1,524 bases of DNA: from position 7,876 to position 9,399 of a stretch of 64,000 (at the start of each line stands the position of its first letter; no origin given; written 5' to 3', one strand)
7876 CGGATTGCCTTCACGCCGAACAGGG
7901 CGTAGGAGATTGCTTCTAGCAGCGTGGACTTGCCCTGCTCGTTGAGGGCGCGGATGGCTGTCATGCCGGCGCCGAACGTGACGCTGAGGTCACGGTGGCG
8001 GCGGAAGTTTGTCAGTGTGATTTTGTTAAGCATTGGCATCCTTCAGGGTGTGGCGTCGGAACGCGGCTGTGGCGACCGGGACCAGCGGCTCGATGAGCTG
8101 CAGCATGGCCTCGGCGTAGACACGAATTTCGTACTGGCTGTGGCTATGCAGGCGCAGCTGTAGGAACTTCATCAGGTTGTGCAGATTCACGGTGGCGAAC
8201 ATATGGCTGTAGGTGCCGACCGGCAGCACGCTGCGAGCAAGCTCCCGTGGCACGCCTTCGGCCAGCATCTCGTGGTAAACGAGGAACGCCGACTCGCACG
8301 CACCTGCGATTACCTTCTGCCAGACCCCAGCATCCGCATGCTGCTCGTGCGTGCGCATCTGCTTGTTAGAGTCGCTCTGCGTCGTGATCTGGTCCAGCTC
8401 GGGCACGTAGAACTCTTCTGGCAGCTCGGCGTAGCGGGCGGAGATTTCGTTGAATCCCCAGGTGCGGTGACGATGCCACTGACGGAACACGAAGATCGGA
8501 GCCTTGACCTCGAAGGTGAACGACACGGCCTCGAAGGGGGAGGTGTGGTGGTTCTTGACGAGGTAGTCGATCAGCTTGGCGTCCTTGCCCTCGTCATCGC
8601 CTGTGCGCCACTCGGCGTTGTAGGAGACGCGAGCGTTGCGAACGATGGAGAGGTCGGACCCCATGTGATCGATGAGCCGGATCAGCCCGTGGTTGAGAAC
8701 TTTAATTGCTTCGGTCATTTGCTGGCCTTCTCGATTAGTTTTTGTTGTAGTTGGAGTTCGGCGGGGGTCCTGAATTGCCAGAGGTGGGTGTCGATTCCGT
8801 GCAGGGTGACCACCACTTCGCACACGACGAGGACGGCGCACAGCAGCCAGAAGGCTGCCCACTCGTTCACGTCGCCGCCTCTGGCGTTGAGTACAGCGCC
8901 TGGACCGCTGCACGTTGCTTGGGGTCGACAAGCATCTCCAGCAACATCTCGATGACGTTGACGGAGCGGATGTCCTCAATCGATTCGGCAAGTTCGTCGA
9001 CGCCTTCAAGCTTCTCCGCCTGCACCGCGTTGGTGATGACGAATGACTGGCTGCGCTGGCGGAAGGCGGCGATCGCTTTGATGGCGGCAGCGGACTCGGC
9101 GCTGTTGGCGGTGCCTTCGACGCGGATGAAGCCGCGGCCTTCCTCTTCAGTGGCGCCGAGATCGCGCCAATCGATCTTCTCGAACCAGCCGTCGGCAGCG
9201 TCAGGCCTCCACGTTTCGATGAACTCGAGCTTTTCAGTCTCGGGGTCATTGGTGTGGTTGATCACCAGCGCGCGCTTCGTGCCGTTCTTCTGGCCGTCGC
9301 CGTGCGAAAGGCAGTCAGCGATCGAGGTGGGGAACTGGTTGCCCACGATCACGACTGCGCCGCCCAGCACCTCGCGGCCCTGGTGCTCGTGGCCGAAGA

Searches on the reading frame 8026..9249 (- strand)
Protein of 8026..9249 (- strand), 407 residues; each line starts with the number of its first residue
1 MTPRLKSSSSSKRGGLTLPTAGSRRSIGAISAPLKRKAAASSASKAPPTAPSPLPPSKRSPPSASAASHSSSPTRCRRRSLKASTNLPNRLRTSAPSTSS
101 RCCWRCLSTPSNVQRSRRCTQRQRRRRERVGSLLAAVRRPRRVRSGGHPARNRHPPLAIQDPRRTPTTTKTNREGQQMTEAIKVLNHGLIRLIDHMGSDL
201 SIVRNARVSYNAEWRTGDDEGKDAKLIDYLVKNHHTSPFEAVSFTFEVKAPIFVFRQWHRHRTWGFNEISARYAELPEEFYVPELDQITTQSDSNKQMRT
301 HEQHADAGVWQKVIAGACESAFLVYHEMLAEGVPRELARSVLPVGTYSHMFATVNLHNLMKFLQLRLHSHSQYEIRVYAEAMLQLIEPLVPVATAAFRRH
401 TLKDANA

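Call 28: search_protein_families(library=pfam, proteins=[window:8026-9249:-], max_evalue=0.01)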
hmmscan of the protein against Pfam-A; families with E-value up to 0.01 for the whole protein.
window:8026-9249:- (407 aa): 1 family
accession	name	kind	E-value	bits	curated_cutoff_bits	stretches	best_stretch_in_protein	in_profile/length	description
PF02511.20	Thy1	-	8.7e-54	182.6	24.8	1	191-392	1-191/191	Thymidylate synthase complementing protein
